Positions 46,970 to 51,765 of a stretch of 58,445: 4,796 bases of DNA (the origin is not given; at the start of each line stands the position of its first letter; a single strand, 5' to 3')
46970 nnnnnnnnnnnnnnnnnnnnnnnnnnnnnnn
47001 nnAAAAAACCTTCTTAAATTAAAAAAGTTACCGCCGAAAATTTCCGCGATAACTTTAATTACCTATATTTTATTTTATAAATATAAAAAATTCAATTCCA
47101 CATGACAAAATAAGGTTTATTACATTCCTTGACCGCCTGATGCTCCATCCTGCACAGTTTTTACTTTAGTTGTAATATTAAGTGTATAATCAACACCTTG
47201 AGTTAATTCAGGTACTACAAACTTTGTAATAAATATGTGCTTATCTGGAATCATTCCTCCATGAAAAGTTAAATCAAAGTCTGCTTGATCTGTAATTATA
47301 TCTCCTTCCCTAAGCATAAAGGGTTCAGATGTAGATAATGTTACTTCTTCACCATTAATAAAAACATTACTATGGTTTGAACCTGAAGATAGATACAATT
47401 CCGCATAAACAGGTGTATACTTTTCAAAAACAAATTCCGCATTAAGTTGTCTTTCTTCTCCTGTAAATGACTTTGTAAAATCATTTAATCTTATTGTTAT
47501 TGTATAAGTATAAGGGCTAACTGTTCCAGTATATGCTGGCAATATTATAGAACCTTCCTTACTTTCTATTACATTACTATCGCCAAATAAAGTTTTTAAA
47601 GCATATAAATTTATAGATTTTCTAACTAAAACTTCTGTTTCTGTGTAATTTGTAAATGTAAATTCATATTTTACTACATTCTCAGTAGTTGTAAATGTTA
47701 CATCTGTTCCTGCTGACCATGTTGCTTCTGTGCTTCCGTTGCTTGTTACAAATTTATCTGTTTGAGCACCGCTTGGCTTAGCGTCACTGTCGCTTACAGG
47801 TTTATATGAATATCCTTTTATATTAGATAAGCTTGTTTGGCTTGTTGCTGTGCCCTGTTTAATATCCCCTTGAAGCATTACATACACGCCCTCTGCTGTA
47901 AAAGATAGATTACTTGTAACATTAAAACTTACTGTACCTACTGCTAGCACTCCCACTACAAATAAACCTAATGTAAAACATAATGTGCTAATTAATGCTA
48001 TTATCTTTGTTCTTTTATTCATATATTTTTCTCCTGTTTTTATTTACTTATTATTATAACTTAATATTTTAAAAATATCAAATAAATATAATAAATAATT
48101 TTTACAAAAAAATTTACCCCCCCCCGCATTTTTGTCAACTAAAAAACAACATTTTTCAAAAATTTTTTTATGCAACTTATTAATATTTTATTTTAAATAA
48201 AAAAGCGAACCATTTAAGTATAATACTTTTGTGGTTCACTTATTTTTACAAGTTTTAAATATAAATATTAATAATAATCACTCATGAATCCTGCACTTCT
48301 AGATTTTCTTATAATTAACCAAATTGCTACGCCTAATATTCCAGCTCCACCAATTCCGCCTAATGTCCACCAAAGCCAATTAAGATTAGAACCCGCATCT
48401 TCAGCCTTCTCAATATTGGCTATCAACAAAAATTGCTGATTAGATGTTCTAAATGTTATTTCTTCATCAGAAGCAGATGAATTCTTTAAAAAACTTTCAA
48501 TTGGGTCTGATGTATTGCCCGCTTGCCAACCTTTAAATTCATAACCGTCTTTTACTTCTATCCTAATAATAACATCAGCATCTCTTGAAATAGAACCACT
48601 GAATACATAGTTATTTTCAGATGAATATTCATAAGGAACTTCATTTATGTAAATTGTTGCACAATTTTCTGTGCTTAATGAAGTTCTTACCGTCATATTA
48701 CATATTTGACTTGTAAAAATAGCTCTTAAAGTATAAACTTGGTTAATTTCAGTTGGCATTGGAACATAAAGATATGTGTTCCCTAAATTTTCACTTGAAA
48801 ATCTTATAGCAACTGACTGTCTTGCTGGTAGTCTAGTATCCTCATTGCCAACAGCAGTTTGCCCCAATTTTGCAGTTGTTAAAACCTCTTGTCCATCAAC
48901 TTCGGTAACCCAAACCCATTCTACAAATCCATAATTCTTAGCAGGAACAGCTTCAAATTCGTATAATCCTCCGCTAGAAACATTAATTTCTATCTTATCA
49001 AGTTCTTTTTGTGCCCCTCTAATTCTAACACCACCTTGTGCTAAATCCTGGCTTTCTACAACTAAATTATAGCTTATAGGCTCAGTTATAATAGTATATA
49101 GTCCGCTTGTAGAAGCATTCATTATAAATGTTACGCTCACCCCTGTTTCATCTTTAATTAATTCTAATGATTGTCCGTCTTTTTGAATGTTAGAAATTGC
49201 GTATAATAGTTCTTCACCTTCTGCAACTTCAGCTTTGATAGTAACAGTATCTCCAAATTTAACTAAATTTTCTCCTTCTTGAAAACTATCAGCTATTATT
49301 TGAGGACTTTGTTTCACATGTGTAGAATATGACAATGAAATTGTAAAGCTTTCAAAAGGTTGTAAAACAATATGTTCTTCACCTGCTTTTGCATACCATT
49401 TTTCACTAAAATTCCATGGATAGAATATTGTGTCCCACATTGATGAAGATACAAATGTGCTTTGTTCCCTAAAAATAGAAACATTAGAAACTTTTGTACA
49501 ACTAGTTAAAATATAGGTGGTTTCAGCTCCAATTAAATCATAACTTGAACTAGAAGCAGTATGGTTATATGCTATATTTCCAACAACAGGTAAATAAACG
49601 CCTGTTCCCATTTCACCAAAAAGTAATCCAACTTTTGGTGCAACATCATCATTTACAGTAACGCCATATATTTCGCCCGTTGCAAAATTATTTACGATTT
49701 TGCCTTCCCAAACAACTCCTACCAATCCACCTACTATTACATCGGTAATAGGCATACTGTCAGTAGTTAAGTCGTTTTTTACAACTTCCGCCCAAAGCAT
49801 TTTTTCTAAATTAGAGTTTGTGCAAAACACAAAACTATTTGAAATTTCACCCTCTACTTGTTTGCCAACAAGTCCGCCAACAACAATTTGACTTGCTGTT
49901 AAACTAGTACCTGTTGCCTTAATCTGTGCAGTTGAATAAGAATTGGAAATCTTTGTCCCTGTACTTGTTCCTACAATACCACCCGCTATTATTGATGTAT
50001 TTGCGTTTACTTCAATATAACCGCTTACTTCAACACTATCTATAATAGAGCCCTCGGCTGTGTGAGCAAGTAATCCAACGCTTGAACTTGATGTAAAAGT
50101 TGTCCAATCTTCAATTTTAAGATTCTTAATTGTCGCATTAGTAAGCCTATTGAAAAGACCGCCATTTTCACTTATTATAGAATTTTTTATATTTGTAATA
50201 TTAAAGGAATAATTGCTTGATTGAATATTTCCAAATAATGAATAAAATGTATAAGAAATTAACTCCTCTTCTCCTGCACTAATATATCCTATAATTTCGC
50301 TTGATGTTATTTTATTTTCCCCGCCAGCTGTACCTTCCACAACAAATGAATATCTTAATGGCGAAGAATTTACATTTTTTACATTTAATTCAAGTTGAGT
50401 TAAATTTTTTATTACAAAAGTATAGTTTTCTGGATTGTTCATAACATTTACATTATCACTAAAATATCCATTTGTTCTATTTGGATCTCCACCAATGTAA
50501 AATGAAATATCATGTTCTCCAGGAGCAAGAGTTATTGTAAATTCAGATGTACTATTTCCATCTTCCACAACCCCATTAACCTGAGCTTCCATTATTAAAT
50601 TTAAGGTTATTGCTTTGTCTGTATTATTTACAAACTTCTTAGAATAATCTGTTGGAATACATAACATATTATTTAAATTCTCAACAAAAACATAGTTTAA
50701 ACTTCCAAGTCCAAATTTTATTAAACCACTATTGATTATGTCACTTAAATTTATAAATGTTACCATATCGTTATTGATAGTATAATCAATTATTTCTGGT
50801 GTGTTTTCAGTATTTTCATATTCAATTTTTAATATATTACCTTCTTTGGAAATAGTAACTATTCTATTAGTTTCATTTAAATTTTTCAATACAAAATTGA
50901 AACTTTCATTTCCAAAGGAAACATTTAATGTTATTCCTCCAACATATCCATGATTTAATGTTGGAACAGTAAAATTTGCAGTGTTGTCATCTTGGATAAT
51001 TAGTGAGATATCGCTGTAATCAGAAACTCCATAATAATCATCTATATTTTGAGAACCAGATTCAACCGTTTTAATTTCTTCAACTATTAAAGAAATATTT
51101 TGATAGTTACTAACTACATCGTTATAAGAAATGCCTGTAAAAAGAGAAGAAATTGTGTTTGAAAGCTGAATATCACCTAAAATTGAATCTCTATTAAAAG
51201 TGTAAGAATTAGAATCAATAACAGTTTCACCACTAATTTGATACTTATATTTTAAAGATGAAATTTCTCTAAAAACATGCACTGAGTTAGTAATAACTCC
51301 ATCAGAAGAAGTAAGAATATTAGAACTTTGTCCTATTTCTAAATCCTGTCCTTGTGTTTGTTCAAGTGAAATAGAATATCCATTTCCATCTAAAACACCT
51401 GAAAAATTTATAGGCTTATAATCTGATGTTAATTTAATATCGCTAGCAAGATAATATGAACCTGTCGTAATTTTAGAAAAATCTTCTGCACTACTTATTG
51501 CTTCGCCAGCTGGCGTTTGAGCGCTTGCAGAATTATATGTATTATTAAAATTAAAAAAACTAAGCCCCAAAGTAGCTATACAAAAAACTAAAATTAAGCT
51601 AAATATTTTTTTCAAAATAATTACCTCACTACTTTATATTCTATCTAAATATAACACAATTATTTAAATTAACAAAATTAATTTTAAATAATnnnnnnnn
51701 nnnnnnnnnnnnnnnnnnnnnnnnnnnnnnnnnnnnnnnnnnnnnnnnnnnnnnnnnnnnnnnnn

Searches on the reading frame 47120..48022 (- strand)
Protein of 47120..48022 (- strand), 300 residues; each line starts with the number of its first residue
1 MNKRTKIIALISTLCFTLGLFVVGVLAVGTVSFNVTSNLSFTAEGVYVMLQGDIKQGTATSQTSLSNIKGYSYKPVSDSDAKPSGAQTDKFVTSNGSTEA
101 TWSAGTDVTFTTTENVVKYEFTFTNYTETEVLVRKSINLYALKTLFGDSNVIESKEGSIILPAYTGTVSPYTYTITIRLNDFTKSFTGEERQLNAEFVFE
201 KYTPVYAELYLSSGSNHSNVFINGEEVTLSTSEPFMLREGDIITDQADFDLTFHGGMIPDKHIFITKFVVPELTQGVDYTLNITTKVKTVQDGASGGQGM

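Call 7: search_protein_families(library=pfam, proteins=[window:47120-48022:-], max_evalue=0.01)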
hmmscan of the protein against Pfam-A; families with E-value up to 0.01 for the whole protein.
window:47120-48022:- (300 aa): 0 families

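Call 8: search_protein_families(library=phrogs, proteins=[window:47120-48022:-], max_evalue=0.001)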
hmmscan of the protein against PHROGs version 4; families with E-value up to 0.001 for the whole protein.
window:47120-48022:- (300 aa): 0 families

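Call 9: find_encoding_contigs(protein=window:47120-48022:-, flank=3000, max_places=10)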
Protein window:47120-48022:- (300 aa): no gene with exactly this product is on record in the collection.
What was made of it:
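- Tried and rejected: The exact 300-aa protein is not on record (call 9).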

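Call 13: find_related_loci(query=window:47120-48022:-, collection=viral_contigs, flank=6000)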
Query window:47120-48022:- (300 aa) in viral_contigs; peptide patterns used: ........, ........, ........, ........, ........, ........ (x = any residue, [..] = any of these).
14 stretches matched a pattern, but none encodes a relative of the query by tblastn (E <= 1e-3).
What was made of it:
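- Tried and rejected: A protein-pattern search of IMG/VR with the 300-aa protein gave no relatives (call 13).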

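Call 20: find_homologous_proteins(query=window:47120-48022:-, max_evalue=0.001)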
Query window:47120-48022:- (300 aa): 6 proteins with E <= 0.001 among 880 candidates.
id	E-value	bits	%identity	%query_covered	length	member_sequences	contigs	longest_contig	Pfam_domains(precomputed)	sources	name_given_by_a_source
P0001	8.5e-190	647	100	100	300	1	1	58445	-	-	-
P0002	9.2e-170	581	91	100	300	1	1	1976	-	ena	-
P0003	6.6e-103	362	65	94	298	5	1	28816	-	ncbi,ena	-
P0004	8.4e-93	329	61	99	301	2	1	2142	-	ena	-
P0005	7.4e-66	241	52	81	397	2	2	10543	-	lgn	-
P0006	3.7e-21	94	35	70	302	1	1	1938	-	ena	-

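Call 21: find_encoding_contigs(protein=P0002, flank=10000)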
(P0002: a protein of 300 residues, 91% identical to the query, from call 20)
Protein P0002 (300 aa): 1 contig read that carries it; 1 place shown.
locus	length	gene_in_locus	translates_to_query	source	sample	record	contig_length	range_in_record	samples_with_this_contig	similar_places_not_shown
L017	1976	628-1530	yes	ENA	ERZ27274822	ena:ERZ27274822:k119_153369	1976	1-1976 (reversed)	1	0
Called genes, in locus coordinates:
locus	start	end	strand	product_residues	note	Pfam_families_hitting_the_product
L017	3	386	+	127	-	?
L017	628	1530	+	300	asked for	-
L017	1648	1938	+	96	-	-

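Call 22: find_encoding_contigs(protein=P0003, flank=10000)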
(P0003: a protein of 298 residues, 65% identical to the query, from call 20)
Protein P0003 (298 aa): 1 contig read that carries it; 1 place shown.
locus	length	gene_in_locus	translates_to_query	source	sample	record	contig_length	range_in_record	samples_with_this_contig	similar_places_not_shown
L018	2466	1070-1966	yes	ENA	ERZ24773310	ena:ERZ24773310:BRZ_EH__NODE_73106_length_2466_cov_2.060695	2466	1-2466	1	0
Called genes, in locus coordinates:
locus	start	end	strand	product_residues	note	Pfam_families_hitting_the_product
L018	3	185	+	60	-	?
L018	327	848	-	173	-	-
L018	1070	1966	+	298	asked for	-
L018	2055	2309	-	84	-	PF01084:Ribosomal_S18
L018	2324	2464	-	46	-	?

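Call 23: find_encoding_contigs(protein=P0004, flank=10000)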
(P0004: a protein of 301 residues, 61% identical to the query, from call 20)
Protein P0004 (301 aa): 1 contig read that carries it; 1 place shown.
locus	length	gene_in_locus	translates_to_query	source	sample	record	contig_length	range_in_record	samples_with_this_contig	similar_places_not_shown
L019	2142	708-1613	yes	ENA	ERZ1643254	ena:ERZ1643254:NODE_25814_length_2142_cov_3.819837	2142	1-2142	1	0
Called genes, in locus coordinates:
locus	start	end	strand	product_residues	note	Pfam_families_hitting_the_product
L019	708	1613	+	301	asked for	-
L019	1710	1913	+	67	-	-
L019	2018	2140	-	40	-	?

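Call 24: find_encoding_contigs(protein=P0005, flank=10000)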
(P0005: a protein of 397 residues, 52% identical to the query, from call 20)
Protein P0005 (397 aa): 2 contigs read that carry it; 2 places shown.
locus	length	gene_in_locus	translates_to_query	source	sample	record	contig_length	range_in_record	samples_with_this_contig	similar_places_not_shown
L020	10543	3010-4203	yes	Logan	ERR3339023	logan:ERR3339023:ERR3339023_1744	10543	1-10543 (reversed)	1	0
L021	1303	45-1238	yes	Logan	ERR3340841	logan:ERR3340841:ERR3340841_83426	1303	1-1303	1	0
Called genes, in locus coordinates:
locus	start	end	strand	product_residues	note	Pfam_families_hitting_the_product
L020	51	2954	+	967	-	PF02178:AT_hook (faint)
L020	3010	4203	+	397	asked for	-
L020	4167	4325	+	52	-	-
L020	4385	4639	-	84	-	PF01084:Ribosomal_S18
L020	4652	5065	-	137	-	PF00436:SSB, PF22657:SSB_1 (weak)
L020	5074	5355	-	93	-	PF01250:Ribosomal_S6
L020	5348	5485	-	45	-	-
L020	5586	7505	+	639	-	PF02518:HATPase_c, PF00204:DNA_gyraseB, PF01751:Toprim, PF00986:DNA_gyraseB_C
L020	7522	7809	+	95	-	-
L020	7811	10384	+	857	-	PF00521:DNA_topoisoIV, PF03989:DNA_gyraseA_C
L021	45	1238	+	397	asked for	-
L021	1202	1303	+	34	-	?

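Call 54: search_protein_families(library=ncbifam, proteins=[window:47120-48022:-], max_evalue=0.01)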
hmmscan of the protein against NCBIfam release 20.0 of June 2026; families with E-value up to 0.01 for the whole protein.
window:47120-48022:- (300 aa): 0 families
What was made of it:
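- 47120..48022 (-): 300-aa gene: N-terminal membrane helix followed by an all-beta protein; member of the lineage's leader-sharing surface-protein family. No Pfam, PHROG or NCBIfam match (calls 7, 8, 54).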

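Call 61: predict_structure(alignment_id=A2)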
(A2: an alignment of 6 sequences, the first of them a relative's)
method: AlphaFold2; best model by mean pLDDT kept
length: 300 residues; sequences in the alignment: 6
mean_pLDDT: 59.2   pTM: 0.53
mean pLDDT of the five models: 59.2, 53.9, 50.4, 48.3, 46.3
residues with pLDDT >= 90: 0; 70-90: 108; 50-70: 89; < 50: 103
segments of 3 or more residues with pLDDT < 50: 12-14, 16-33, 41-44, 73-77, 79-108, 253-263, 277-300
pLDDT, mean of each block of 10 residues (from residue 1): 52 44 35 48 58 75 67 48 39 38 43 69 74 79 78 82 72 80 53 69 68 61 78 72 66 43 59 55 40 33
secondary structure, 60 per line:
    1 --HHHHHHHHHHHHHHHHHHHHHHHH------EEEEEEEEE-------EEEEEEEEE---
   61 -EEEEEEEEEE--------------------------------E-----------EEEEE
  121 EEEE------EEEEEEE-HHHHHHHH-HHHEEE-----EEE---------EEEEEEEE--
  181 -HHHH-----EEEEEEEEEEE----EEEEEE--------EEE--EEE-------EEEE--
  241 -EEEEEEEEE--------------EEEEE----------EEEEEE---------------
elements in order: H3-26 E33-41 E49-57 E62-71 E116-124 E131-137 H139-146 E151-153 E159-161 E171-178 H182-185 E191-201 E206-211 E220-222 E225-227 E235-238 E242-250 E265-269 E280-285
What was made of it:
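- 47120..48022 (-): The AF2 model has mean pLDDT 59 (call 61).
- On Promoter-spacer homopolymer phase variation (porA / tp0126 / vlp type): The protein has an N-terminal membrane helix followed by an all-beta body (AF2 mean pLDDT 59, call 61).
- Tried and rejected: The AlphaFold model from six sequences is weak (mean pLDDT 59, call 61).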

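Call 68: fold_search(model_id=the predicted structure, library=pdb)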
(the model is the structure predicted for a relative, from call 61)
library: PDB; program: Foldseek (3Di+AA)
matches with E <= 10: 806; with E <= 0.001: 4
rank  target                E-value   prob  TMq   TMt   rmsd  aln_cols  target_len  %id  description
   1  3rkp_A                7.8e-04  0.35  0.13  0.12  26.6       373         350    8  Crystal structure of BcpA*(D312A), the major pilin subunit of Bacillus cereus (released 2012-05-30)
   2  7w7i_C                8.7e-04  0.75  0.19  0.18  19.4       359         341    9  Crystal Structure of shaft pilin PitB from pilus islet-2 of Streptococcus oralis (released 2022-06-01)
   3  7w7i_F                9.1e-04  0.69  0.20  0.18  17.6       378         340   10  Crystal Structure of shaft pilin PitB from pilus islet-2 of Streptococcus oralis (released 2022-06-01)
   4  6bbt_A                9.1e-04  0.66  0.18  0.19  18.1       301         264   10  Structure of the major pilin protein (T-13) from Streptococcus pyogenes serotype GAS131465 (released 2018-10-24)
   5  7w7i_B                1.2e-03  0.77  0.20  0.19  20.6       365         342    9  Crystal Structure of shaft pilin PitB from pilus islet-2 of Streptococcus oralis (released 2022-06-01)
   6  6bbt_B                1.3e-03  0.72  0.19  0.21  17.4       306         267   11  Structure of the major pilin protein (T-13) from Streptococcus pyogenes serotype GAS131465 (released 2018-10-24)
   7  5hts_F                3.5e-03  0.23  0.13  0.16  17.6       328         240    8  Crystal structure of shaft pilin spaA from Lactobacillus rhamnosus GG - D295N mutant (released 2016-07-20)
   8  5hts_E                4.4e-03  0.30  0.16  0.19  17.1       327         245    8  Crystal structure of shaft pilin spaA from Lactobacillus rhamnosus GG - D295N mutant (released 2016-07-20)
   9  5jtw_B                7.1e-03  0.25  0.13  0.07  21.1       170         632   12  Crystal structure of complement C4b re-refined using iMDFF (released 2016-08-10)
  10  3dsn_A                8.9e-03  0.30  0.14  0.19  18.4       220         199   12  Crystal structure of the complex of the Caf1M chaperone with the mini-fiber of two Caf1 subunits (Caf1:Caf1), carrying (released 2009-07-14)
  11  8wxd_A                1.7e-02  0.15  0.16  0.12  24.5       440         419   10  Crystal Structure of shaft pilin PilA from Streptococcus sanguinis (released 2025-05-07)
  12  3gld_C                2.0e-02  0.28  0.19  0.19  19.3       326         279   12  Crystal Structure of the Major Pilin from Streptococcus pyogenes E117A mutant (released 2009-06-02)
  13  5f44_B                2.3e-02  0.16  0.15  0.17  17.3       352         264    8  Crystal structure of shaft pilin spaA from Lactobacillus rhamnosus GG (released 2016-07-20)
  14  9ma0_A                2.3e-02  0.08  0.13  0.10  22.7       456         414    8  Cryo-EM structure of EBV gp350 D123 in complex with neutralizing antibody 4A11 (released 2026-03-18)
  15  9vqn                  3.1e-02  0.10  0.14  0.11  22.6       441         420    8  Crystal structure of Se-Met SSA1633 from Streptococcus sanguinis (Phase determination model) (released 2026-01-21)
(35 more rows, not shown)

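Call 74: list_cluster_members(proteins=[P0003, P0004, P0002, P0006])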
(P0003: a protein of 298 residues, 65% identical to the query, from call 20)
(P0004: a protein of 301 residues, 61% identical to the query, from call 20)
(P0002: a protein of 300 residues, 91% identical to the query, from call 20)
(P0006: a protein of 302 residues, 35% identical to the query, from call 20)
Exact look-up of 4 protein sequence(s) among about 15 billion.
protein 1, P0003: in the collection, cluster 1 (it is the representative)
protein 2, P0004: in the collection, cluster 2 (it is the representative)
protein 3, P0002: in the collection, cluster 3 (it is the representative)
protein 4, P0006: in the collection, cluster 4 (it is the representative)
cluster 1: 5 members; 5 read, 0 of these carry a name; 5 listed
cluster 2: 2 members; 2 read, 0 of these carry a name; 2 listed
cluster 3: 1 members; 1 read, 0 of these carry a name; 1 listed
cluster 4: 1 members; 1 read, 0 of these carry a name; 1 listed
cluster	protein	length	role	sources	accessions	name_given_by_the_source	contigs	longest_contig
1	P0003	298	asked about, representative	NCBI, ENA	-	-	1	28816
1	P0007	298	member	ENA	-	-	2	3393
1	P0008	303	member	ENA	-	-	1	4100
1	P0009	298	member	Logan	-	-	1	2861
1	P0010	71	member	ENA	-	-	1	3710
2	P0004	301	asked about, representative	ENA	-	-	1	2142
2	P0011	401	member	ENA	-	-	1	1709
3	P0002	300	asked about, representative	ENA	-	-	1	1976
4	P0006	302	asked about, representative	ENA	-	-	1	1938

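Call 75: find_encoding_contigs(protein=P0007, flank=2000)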
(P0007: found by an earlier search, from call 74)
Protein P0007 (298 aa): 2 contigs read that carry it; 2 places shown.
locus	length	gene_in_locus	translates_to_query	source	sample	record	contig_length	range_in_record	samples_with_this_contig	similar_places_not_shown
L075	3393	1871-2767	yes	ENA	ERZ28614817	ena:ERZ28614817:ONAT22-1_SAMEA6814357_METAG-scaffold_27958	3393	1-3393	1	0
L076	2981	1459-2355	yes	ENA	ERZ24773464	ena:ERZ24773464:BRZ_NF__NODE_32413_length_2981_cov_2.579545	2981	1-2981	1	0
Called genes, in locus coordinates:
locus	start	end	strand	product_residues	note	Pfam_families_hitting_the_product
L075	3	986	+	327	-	?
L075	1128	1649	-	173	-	-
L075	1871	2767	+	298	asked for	-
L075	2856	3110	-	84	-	PF01084:Ribosomal_S18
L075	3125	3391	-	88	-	?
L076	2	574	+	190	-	?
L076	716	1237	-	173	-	-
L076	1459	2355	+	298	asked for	-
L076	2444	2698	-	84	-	PF01084:Ribosomal_S18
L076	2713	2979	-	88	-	?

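Call 76: find_encoding_contigs(protein=P0008, flank=2000)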
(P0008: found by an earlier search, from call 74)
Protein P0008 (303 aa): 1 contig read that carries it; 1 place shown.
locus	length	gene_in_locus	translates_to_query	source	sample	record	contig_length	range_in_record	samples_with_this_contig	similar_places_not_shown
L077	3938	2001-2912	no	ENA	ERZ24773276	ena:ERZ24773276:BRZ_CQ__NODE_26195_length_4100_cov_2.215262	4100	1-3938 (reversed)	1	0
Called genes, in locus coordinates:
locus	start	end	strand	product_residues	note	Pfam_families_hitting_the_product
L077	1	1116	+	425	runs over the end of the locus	?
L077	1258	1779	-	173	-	-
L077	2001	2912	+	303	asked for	-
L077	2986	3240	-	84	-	PF01084:Ribosomal_S18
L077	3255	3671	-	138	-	PF00436:SSB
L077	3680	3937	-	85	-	?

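Call 77: find_encoding_contigs(protein=P0009, flank=2000)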
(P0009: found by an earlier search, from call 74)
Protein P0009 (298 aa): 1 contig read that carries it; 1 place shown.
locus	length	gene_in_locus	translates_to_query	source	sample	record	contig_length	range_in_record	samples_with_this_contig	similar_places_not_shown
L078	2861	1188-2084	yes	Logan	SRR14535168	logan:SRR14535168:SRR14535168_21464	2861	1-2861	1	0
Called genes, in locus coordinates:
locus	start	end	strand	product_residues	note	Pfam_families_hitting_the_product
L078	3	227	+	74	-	?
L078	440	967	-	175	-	-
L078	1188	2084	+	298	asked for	-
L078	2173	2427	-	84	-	PF01084:Ribosomal_S18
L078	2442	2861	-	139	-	?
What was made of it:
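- Protein-guided look-ups found 8 more (calls 21-23, 75-77).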

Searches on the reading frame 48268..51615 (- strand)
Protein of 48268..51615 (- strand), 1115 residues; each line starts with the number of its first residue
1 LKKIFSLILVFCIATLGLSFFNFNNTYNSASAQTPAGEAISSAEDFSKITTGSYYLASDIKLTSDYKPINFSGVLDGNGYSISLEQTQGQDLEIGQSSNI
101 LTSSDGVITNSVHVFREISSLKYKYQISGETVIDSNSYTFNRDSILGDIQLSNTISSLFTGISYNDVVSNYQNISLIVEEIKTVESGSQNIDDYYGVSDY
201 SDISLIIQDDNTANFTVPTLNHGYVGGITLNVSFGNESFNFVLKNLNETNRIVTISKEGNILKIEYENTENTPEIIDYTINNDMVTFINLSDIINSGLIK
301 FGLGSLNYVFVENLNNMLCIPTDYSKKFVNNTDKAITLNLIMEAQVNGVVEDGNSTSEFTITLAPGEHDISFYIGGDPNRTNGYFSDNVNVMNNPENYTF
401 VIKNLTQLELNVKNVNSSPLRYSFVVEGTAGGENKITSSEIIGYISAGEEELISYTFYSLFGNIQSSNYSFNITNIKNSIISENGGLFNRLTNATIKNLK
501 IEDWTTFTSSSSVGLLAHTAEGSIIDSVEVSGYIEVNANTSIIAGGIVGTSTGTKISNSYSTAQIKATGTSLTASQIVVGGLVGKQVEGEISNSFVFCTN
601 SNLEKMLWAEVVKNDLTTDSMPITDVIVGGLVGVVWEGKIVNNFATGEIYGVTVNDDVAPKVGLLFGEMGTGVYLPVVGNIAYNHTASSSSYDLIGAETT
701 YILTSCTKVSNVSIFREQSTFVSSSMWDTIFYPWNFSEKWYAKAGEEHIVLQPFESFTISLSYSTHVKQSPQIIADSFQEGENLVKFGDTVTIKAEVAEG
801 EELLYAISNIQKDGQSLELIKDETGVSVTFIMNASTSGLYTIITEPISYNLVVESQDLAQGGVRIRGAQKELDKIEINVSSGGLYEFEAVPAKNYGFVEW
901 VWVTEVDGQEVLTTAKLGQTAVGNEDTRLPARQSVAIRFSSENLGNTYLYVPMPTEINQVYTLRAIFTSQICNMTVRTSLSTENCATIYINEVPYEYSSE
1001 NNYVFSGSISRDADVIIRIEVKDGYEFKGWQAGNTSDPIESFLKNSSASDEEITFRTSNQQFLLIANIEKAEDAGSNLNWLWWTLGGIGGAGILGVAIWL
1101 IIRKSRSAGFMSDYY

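Call 7: search_protein_families(library=pfam, proteins=[window:48268-51615:-], max_evalue=0.01)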
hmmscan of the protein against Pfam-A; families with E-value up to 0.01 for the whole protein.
window:48268-51615:- (1115 aa): 2 families
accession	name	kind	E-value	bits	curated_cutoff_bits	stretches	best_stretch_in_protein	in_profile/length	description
PF18998.6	Flg_new_2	-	0.0021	18.4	23.6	0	1013-1036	23-46/73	Divergent InlB B-repeat domain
PF05342.19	Peptidase_M26_N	-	0.0026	17.5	27.7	1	469-532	194-250/250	M26 IgA1-specific Metallo-endopeptidase N-terminal region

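Call 8: search_protein_families(library=phrogs, proteins=[window:48268-51615:-], max_evalue=0.001)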
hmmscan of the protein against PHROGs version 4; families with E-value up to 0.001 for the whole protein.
window:48268-51615:- (1115 aa): 0 families

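Call 54: search_protein_families(library=ncbifam, proteins=[window:48268-51615:-], max_evalue=0.01)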
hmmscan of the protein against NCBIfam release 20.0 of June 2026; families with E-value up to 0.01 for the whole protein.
window:48268-51615:- (1115 aa): 0 families
